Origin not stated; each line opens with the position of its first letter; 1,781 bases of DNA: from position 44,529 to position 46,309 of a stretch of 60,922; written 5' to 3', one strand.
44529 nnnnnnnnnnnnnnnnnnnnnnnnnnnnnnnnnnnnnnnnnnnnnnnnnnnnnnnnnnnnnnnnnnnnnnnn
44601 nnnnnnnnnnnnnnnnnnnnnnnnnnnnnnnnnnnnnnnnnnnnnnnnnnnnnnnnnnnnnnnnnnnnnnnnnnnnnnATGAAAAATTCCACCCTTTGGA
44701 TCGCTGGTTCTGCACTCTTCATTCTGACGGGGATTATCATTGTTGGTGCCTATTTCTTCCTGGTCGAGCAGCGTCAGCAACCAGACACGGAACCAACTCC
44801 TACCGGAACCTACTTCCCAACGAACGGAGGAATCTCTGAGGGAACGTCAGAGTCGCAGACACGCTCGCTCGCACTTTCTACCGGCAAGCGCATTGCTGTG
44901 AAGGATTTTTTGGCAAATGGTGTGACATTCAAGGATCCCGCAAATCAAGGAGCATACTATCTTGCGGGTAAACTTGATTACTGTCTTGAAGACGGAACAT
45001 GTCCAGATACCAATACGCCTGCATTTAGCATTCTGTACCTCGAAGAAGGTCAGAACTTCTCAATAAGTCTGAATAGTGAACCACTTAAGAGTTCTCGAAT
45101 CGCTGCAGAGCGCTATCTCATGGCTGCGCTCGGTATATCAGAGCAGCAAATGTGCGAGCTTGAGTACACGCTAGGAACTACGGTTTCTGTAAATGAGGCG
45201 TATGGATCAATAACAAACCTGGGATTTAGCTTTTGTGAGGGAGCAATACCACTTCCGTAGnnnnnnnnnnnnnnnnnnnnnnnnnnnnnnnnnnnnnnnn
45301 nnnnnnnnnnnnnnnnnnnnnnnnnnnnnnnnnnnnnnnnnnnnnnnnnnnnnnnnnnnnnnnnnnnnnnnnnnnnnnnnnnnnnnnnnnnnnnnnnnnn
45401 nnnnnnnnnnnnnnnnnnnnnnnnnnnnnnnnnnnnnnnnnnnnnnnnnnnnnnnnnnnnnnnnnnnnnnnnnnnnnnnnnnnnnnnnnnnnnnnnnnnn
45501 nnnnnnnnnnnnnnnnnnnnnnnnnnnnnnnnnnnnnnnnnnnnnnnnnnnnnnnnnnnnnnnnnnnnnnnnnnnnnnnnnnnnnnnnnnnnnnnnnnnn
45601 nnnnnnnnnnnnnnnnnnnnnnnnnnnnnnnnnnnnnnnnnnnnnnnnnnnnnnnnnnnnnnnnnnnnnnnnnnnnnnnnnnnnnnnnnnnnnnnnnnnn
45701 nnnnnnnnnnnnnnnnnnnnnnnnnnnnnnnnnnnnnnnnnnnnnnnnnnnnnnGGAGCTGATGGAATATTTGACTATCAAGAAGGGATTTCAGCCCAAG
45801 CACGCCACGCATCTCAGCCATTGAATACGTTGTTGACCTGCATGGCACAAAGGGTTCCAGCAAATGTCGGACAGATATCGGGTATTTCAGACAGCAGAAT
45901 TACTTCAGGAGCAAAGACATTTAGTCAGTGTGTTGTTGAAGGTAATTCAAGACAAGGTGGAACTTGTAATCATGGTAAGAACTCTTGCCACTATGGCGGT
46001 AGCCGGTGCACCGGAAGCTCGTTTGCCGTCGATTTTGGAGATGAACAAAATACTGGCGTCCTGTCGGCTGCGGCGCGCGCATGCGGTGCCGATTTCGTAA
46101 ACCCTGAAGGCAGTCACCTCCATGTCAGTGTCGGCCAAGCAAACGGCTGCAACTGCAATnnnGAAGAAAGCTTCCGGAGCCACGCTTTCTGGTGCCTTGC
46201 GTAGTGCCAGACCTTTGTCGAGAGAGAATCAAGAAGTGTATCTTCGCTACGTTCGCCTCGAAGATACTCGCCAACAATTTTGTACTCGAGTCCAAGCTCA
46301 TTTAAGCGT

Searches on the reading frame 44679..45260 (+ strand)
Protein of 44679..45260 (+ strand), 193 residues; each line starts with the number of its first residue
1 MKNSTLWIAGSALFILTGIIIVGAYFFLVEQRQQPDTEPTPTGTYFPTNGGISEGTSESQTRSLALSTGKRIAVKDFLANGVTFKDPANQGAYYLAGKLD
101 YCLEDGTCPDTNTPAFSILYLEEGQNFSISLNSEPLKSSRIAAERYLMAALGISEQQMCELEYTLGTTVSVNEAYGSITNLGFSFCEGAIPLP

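Call 3: search_protein_families(library=pfam, proteins=[window:44679-45260:+], max_evalue=1)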
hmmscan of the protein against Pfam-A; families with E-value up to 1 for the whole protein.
window:44679-45260:+ (193 aa): 0 families

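Call 4: search_protein_families(library=ncbifam, proteins=[window:44679-45260:+], max_evalue=1)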
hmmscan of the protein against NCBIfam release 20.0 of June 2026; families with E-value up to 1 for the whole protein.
window:44679-45260:+ (193 aa): 1 family
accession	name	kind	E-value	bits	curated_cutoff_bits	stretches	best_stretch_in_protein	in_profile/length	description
NF005241.0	PRK06751.1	equivalog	0.099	12.7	313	1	55-92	73-110/173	single-stranded DNA-binding protein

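Call 52: find_homologous_proteins(query=window:44679-45260:+, max_evalue=0.001)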
Query window:44679-45260:+ (193 aa): 37 proteins with E <= 0.001 among 559 candidates.
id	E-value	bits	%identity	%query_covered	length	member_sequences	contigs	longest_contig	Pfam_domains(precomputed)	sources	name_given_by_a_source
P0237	2.8e-123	427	100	100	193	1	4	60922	-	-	-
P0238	9.3e-92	324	76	100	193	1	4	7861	-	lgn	-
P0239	3.0e-91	322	74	100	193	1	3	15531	-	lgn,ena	-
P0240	1.8e-90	320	74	100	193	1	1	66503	-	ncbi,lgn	ncbi:MAG: hypothetical protein V4682_01585 [Patescibacteria group bacterium]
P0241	8.1e-89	314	75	100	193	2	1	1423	-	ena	-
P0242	1.6e-86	307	72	100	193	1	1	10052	-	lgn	-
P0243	1.6e-85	304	72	100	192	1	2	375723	-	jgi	-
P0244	1.8e-85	304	72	100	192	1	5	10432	-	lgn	-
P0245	8.9e-84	298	69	100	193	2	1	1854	-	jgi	-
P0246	1.1e-83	298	70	100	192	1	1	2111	-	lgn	-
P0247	1.3e-83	297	67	100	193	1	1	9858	-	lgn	-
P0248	1.3e-81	291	70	100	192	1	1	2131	-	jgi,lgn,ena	-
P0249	1.3e-80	288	68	100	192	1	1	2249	-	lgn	-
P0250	3.4e-80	286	72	96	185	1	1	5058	-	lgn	-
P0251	2.3e-78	280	68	93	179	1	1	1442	-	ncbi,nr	ncbi:MAG: hypothetical protein Q8O19_06565, partial [Rectinemataceae bacterium]|nr:hypothetical prot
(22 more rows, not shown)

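Call 64: search_solved_structures(query=A6, max_evalue=10, show_alignments=1)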
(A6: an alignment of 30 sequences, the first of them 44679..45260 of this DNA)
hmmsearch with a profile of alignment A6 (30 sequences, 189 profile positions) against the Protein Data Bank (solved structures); distinct sequences matched with E-value up to 10: 2.
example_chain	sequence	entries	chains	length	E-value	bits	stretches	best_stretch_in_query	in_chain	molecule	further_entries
5hkq_I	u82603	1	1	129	1.5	12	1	79-145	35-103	CdiI immunity protein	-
9v96_A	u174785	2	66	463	9.6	9.4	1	6-95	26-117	Flagellin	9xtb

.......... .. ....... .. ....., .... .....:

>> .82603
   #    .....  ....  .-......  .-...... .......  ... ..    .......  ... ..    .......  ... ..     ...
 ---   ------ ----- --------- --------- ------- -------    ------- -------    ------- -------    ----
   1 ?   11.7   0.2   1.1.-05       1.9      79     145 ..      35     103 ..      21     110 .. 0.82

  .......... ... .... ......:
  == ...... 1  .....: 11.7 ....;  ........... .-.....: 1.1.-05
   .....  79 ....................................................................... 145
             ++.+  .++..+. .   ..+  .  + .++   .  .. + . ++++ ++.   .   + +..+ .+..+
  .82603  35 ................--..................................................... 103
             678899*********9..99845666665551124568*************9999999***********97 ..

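Call 65: search_protein_families(library=pfam, alignment_id=A6, max_evalue=1)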
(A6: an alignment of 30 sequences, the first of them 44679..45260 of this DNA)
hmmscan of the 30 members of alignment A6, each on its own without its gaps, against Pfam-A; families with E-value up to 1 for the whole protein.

A. member 1, window:44679-45260:+ (193 aa): 0 families

B. families by the number of members that match (of 30 scanned): 24 families
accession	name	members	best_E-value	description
PF25184.1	YxzE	2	0.05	YxzE-like putative bacteriocin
PF10907.13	DUF2749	2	0.19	Protein of unknown function (DUF2749)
PF14155.11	DUF4307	2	0.24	Domain of unknown function (DUF4307)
PF23714.1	Rv3627c_N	1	0.00089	Carboxypeptidase Rv3627c-like, N-terminal domain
PF25258.1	DUF7859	1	0.019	Family of unknown function (DUF7859)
PF15820.10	ECSCR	1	0.036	Endothelial cell-specific chemotaxis regulator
PF14054.11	DUF4249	1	0.056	Domain of unknown function (DUF4249)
PF11381.13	DUF3185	1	0.087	Protein of unknown function (DUF3185)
PF14030.11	DUF4245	1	0.13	Protein of unknown function (DUF4245)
PF09285.17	Elong-fact-P_C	1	0.14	Elongation factor P, C-terminal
PF17870.6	Insulin_TMD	1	0.14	Insulin receptor trans-membrane segment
PF22303.2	OspG_kinase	1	0.16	Protein kinase OspG, kinase domain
PF03442.20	CBM_X2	1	0.17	Carbohydrate binding domain X2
PF22282.1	CydS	1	0.18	CydS-like protein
PF07790.16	Pilin_N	1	0.18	Archaeal Type IV pilin, N-terminal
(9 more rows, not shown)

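Call 84: search_protein_families(library=phrogs, proteins=[window:44679-45260:+], max_evalue=0.1)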
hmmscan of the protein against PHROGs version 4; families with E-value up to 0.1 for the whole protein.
window:44679-45260:+ (193 aa): 0 families

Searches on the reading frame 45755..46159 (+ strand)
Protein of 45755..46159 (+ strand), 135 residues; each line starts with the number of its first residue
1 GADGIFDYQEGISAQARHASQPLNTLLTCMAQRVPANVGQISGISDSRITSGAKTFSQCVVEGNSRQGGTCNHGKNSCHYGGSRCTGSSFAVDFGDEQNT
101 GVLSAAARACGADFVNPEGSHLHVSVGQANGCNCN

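Call 78: search_protein_representatives(protein=window:45755-46159:+)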
Query: 135 residues. Proteins with E-value up to 0.001 (for the whole library): 371; up to 1e-10: 205; up to 1e-30: 25. The best 150 are listed.
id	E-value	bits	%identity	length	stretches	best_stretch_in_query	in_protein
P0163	2.4e-46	173.5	63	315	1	4-135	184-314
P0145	9.9e-44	165.1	70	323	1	2-135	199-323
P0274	3.1e-43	163.5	70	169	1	2-133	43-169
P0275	7.3e-40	152.6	64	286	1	3-132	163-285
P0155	7.6e-38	146.0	63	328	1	1-133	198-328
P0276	8.4e-38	145.9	66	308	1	3-135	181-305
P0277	3.1e-37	144.1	59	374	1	5-135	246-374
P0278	1.2e-36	142.1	58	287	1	2-135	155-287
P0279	2.8e-36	141.0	63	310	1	1-135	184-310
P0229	2.9e-36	140.9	60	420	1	4-133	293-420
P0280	4.1e-36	140.5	58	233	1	5-133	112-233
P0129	1.3e-35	138.8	61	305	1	2-135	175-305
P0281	2.9e-35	137.7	57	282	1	3-135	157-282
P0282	2.3e-34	134.8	58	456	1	2-135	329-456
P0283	1.1e-33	132.5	60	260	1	3-126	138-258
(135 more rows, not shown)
